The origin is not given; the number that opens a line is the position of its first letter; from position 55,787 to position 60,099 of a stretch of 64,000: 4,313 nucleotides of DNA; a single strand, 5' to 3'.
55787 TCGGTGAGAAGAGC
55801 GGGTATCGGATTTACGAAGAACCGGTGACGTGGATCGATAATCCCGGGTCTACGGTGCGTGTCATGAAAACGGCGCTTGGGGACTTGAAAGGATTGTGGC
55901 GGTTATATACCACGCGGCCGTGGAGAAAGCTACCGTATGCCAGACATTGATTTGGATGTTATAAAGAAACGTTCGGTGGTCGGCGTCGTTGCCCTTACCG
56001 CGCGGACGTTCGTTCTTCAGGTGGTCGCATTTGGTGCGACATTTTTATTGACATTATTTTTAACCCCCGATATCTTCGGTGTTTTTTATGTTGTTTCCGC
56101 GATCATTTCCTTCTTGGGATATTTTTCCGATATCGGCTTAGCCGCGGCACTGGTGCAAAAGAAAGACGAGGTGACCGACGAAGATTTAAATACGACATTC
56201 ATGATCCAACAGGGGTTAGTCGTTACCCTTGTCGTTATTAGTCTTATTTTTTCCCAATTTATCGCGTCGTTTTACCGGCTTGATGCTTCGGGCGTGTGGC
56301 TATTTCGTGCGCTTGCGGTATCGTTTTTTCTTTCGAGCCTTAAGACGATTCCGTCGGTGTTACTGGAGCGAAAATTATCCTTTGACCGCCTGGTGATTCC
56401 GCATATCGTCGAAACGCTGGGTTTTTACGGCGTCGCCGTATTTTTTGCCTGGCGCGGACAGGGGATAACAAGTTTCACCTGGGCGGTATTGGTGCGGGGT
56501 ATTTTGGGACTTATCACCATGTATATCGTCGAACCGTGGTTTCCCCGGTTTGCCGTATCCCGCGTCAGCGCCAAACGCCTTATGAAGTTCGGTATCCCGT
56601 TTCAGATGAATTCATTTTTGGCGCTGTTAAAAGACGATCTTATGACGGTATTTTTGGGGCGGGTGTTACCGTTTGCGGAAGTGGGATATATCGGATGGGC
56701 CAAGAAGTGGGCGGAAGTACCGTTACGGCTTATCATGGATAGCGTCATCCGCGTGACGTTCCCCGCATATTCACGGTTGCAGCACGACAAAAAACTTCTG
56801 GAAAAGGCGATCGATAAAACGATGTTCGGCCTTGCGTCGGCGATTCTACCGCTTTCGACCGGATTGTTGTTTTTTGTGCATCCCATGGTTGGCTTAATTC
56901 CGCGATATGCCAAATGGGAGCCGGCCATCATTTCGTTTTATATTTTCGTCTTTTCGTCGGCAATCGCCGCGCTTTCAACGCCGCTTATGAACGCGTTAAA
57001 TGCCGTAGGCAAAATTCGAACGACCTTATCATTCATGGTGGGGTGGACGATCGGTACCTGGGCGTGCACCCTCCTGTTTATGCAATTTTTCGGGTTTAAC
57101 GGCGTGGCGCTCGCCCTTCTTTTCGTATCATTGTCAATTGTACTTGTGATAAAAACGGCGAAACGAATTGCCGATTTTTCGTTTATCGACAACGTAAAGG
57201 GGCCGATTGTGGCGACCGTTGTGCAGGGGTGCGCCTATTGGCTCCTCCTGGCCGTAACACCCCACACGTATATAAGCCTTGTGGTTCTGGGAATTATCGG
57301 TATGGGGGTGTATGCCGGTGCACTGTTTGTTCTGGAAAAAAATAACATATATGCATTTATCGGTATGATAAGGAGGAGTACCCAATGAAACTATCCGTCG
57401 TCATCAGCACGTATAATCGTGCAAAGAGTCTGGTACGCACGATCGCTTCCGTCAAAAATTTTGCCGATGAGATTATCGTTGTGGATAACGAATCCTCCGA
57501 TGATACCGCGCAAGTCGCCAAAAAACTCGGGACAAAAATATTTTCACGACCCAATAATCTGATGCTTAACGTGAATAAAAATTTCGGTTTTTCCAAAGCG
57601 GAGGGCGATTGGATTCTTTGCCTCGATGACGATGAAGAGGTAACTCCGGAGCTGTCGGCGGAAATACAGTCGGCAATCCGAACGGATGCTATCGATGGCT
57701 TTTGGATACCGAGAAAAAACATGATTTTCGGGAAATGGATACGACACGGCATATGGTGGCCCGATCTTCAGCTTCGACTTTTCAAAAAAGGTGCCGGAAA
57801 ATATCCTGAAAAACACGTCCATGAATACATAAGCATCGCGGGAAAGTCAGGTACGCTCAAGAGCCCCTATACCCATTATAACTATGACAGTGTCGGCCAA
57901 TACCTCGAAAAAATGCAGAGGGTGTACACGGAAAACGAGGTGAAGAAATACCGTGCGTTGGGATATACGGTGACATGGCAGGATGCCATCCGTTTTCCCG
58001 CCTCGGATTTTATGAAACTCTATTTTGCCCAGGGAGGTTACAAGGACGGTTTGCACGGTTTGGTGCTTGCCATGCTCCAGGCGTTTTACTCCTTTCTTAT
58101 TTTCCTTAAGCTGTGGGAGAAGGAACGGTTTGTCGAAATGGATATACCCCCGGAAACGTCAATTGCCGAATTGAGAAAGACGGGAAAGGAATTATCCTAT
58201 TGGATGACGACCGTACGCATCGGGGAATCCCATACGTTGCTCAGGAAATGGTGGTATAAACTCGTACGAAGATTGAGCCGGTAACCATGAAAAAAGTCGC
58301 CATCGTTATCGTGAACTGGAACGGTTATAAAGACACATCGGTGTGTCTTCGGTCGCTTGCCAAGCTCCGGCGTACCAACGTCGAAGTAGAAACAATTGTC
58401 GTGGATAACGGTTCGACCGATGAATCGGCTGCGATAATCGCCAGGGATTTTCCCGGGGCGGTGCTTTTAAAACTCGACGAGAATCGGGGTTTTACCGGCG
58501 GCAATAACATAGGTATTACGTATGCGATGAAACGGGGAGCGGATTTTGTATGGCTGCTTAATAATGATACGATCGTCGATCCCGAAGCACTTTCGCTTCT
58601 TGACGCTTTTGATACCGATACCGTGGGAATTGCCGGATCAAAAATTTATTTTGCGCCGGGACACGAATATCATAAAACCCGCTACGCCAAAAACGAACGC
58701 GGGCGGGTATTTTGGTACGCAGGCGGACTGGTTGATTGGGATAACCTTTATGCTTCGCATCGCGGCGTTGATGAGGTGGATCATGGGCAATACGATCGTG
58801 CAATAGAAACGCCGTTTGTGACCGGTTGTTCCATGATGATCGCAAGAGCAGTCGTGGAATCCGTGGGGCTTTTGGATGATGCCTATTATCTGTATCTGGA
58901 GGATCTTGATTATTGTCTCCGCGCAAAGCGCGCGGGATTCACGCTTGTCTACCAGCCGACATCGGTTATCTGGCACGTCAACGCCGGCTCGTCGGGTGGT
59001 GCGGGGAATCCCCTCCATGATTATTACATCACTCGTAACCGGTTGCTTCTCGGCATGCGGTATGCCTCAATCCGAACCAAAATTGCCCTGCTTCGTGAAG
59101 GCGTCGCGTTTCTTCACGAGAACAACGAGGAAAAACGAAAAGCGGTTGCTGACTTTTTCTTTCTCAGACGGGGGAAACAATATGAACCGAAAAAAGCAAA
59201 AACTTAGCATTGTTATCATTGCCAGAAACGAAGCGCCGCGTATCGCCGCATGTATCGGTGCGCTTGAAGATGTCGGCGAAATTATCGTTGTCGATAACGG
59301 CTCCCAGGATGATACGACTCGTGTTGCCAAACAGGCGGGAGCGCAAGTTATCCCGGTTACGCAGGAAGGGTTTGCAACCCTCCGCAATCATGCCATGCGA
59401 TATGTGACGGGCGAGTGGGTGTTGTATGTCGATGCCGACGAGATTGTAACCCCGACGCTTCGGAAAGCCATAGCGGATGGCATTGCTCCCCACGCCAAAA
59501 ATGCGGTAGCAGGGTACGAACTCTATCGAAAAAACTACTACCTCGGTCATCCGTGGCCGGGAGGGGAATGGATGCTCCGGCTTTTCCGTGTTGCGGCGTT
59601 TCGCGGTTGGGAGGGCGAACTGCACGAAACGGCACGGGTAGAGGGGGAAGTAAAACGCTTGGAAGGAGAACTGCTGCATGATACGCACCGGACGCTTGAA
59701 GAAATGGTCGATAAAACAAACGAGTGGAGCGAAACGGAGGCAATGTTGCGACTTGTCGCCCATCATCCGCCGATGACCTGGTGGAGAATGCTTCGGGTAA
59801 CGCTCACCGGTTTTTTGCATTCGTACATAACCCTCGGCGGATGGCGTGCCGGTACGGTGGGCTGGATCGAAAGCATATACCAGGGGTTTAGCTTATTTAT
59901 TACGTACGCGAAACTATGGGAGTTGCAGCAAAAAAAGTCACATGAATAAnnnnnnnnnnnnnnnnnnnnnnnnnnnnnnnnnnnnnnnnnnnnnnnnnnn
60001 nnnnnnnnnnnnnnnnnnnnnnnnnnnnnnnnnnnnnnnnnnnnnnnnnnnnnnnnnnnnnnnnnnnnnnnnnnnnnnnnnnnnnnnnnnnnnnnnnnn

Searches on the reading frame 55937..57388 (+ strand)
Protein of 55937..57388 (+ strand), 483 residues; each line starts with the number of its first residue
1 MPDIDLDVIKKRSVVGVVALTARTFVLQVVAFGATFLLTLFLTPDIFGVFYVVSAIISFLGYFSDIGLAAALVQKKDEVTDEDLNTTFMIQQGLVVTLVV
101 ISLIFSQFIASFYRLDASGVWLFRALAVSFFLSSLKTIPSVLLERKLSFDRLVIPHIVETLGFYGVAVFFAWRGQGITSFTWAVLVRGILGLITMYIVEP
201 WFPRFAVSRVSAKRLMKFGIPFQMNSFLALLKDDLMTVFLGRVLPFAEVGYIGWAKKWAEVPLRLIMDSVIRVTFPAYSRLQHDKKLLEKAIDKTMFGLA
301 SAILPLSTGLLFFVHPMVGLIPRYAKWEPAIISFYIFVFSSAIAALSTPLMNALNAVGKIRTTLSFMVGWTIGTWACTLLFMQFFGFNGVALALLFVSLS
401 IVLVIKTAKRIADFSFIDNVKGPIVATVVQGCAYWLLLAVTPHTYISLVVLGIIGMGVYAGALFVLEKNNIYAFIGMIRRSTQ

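Call 3: search_protein_families(library=pfam, proteins=[window:55937-57388:+], max_evalue=1)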
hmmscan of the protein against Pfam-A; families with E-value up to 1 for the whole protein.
window:55937-57388:+ (483 aa): 2 families
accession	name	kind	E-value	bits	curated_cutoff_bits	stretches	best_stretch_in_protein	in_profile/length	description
PF13440.11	Polysacc_synt_3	-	1.2e-50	172.9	23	1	38-321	2-283/293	Polysaccharide biosynthesis protein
PF01943.22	Polysacc_synt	-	2.5e-21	76.8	28.2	1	16-282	4-274/274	Polysaccharide biosynthesis protein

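Call 55: search_protein_families(library=ncbifam, proteins=[window:55937-57388:+], max_evalue=0.00001)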
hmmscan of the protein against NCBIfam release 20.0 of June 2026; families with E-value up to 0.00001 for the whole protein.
window:55937-57388:+ (483 aa): 3 families
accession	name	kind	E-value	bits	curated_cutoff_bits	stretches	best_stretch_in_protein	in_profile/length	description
NF007773.0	PRK10459.1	equivalog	8.4e-33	114.1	273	1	10-470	4-470/492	MOP flippase family protein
NF058658.1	Oglyco_Wzx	exception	1.9e-23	83.2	720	1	26-468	23-465/478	O-glycosylation flippase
NF047674.1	TeichurnBiosyTuaB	equivalog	3.2e-22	79.2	580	1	8-453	3-451/469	teichuronic acid biosynthesis protein TuaB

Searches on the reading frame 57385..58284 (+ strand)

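Call 30: search_protein_families(library=pfam, proteins=[window:57385-58284:+], max_evalue=0.001)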
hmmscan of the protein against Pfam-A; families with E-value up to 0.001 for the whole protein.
window:57385-58284:+ (299 aa): 3 families
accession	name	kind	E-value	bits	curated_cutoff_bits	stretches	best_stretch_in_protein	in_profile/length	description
PF00535.33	Glycos_transf_2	-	1.3e-27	97.2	23.3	1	4-128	1-137/168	Glycosyl transferase family 2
PF10111.15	Glyco_tranf_2_2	-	0.00014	21.9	27.3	1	4-99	1-107/276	Glycosyltransferase like family 2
PF13704.12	Glyco_tranf_2_4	-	0.00051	20.9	27.5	0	13-84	4-82/98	Glycosyl transferase family 2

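Call 55: search_protein_families(library=ncbifam, proteins=[window:57385-58284:+], max_evalue=0.00001)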
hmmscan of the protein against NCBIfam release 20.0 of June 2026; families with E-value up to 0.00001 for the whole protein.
window:57385-58284:+ (299 aa): 10 families
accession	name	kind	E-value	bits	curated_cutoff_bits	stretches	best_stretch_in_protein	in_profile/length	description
TIGR04283.1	glyco_like_mftF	equivalog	5e-13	49.2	182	1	3-106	1-107/221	TIGR04283 family arsenosugar biosynthesis glycosyltransferase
NF050050.1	ProtGlycPglI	equivalog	4.2e-12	46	500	1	2-89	3-99/306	GalNAc(5)-diNAcBac-PP-undecaprenol beta-1,3-glucosyltransferase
NF041875.1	EPS_EpsD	equivalog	3.3e-11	43.2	370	1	3-92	1-98/325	exopolysaccharide biosynthesis glycosyltransferase EpsD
NF038302.1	EPS_HpsE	equivalog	3.4e-08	32.8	300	1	1-87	1-100/307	hormogonium polysaccharide biosynthesis glycosyltransferase HpsE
NF007482.0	PRK10073.1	equivalog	5e-08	32.3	423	1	2-101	7-113/334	glycosyltransferase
NF010496.0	PRK13915.1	equivalog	3.4e-07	29.7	262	1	2-58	32-94/307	glucosyl-3-phosphoglycerate synthase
NF038299.1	EPS_HpsN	equivalog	6e-07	28.7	425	1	2-90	2-98/317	hormogonium polysaccharide biosynthesis glycosyltransferase HpsN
NF058614.1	PPMAGASynPpgS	equivalog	1.3e-06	28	370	1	5-59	4-58/226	polyprenyl-phospho-N-acetylgalactosaminyl synthase PpgS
NF007986.1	PRK10714.1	equivalog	2.4e-06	26.8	529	1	2-90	7-107/316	undecaprenyl-phosphate 4-deoxy-4-formamido-L-arabinose transferase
TIGR04182.1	glyco_TIGR04182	equivalog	7.7e-06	25.5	325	1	3-88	2-87/293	S-layer glycoprotein N-glycosyltransferase AglJ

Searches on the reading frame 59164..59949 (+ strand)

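Call 34: search_protein_families(library=pfam, proteins=[window:59164-59949:+], max_evalue=0.001)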
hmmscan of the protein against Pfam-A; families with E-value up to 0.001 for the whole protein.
window:59164-59949:+ (261 aa): 3 families
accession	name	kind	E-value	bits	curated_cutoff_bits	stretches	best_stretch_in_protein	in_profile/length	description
PF00535.33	Glycos_transf_2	-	1.1e-19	71.4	23.3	1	15-117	1-114/168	Glycosyl transferase family 2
PF13704.12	Glyco_tranf_2_4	-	8.8e-10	39.4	27.5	1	21-96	1-85/98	Glycosyl transferase family 2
PF13641.12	Glyco_tranf_2_3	-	2.8e-05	24.7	27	1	14-99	3-103/230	Glycosyltransferase like family 2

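Call 55: search_protein_families(library=ncbifam, proteins=[window:59164-59949:+], max_evalue=0.00001)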
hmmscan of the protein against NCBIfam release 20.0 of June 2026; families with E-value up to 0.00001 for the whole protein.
window:59164-59949:+ (261 aa): 7 families
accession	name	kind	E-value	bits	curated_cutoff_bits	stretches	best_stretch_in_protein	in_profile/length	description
TIGR04283.1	glyco_like_mftF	equivalog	4.4e-14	52.6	182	1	14-119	1-108/221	TIGR04283 family arsenosugar biosynthesis glycosyltransferase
TIGR04182.1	glyco_TIGR04182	equivalog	3.7e-11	42.9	325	1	15-109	3-99/293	S-layer glycoprotein N-glycosyltransferase AglJ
TIGR03965.1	mycofact_glyco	equivalog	3.5e-10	39.4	280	1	10-100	72-173/467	mycofactocin biosynthesis glycosyltransferase MftF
NF010496.0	PRK13915.1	equivalog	1.9e-09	37.1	262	1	9-92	28-126/307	glucosyl-3-phosphoglycerate synthase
NF007482.0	PRK10073.1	equivalog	2.5e-09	36.6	423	1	7-102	1-105/334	glycosyltransferase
TIGR04195.1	S_glycosyl_SunS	equivalog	3.2e-09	36.1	350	1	15-95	60-144/421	SunS family peptide S-glycosyltransferase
NF041875.1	EPS_EpsD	equivalog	7.3e-09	35.5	370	1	14-99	1-96/325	exopolysaccharide biosynthesis glycosyltransferase EpsD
